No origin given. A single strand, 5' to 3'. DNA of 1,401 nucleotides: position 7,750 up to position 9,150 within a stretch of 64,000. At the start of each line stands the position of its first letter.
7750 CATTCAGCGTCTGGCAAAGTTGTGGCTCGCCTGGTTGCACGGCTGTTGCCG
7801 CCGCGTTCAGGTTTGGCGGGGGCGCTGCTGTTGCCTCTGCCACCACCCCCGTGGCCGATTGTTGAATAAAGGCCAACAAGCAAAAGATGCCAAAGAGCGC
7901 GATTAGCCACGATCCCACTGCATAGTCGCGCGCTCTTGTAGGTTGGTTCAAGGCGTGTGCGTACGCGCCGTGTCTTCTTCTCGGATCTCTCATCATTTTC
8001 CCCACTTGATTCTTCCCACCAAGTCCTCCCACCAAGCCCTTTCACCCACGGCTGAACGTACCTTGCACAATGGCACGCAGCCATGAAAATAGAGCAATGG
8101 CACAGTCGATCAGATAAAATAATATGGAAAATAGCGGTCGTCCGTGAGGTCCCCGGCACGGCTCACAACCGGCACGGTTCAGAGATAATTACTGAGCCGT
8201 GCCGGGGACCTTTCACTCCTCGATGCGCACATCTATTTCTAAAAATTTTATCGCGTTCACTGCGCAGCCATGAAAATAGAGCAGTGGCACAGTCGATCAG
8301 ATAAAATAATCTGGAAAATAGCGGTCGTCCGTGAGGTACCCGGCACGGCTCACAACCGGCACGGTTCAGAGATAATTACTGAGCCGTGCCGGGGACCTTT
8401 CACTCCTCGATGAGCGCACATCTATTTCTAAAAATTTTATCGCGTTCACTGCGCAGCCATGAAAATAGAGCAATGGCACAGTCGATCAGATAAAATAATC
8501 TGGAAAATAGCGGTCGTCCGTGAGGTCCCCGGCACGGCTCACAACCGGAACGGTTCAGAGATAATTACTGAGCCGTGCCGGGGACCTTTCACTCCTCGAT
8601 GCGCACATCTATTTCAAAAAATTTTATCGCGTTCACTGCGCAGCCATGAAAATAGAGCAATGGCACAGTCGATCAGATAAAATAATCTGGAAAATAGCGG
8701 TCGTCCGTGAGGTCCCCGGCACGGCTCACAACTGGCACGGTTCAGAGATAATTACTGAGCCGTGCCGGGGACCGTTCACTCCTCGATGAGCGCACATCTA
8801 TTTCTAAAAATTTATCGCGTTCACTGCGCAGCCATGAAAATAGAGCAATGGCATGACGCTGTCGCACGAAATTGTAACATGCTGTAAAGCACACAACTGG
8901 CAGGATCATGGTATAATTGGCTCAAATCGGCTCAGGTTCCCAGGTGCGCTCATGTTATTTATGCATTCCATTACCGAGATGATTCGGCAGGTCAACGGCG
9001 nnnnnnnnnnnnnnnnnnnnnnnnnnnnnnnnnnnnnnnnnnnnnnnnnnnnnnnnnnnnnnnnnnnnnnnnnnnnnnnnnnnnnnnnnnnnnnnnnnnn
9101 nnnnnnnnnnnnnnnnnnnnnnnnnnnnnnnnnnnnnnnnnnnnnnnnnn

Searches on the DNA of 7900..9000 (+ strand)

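Call 7: search_rna_families(source=window, start=7900, end=9000, threshold=evalue, max_evalue=10)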
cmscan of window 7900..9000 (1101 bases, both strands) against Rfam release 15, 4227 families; matches with E-value up to 10: 14.
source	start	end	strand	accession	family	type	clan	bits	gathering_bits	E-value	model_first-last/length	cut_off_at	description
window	8141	8216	-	RF04085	mir-1271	Gene; miRNA;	-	25.5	80.5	0.0043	1-77/77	no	mir-1271 microRNA precursor family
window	8517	8592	-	RF04085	mir-1271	Gene; miRNA;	-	25.4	80.5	0.0044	1-77/77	no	mir-1271 microRNA precursor family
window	8147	8211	-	RF03978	mir-1269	Gene; miRNA;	-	23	100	0.47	1-90/90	no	mir-1269 microRNA precursor family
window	8704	8779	-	RF04085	mir-1271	Gene; miRNA;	-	22.5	80.5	0.033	1-77/77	no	mir-1271 microRNA precursor family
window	8520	8592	+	RF03820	mir-5429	Gene; miRNA;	-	21.5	80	0.26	1-83/83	no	mir-5429 microRNA precursor family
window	8328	8403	-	RF04085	mir-1271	Gene; miRNA;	-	21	80.5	0.094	1-77/77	no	mir-1271 microRNA precursor family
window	8169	8206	+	RF03232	mir-6526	Gene; miRNA;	-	21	57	0.3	22-59/79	no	mir-6526 microRNA precursor family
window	8356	8393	+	RF03232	mir-6526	Gene; miRNA;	-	21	57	0.3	22-59/79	no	mir-6526 microRNA precursor family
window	8255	8275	+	RF01317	CRISPR-DR4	Gene; CRISPR;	CL00014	19.5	35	0.37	1-28/28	no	CRISPR RNA direct repeat element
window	8444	8464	+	RF01317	CRISPR-DR4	Gene; CRISPR;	CL00014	19.5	35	0.37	1-28/28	no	CRISPR RNA direct repeat element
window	8631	8651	+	RF01317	CRISPR-DR4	Gene; CRISPR;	CL00014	19.5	35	0.37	1-28/28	no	CRISPR RNA direct repeat element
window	8819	8839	+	RF01317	CRISPR-DR4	Gene; CRISPR;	CL00014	19.5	35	0.37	1-28/28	no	CRISPR RNA direct repeat element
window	8732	8769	+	RF03232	mir-6526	Gene; miRNA;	-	19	57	1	22-59/79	no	mir-6526 microRNA precursor family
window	8356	8392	+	RF03820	mir-5429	Gene; miRNA;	-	16.3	80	6.4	20-64/83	no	mir-5429 microRNA precursor family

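Call 48: search_dna_similar(query=window:8264-8452:+, collection=plasmids, mode=distant, max_evalue=0.01)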
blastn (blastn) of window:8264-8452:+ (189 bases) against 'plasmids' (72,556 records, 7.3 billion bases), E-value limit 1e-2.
No match.

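Call 49: search_dna_similar(query=window:8264-8452:+, collection=phages, mode=distant, max_evalue=0.01)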
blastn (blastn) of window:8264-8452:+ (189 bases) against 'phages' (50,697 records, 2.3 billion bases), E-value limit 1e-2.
No match.
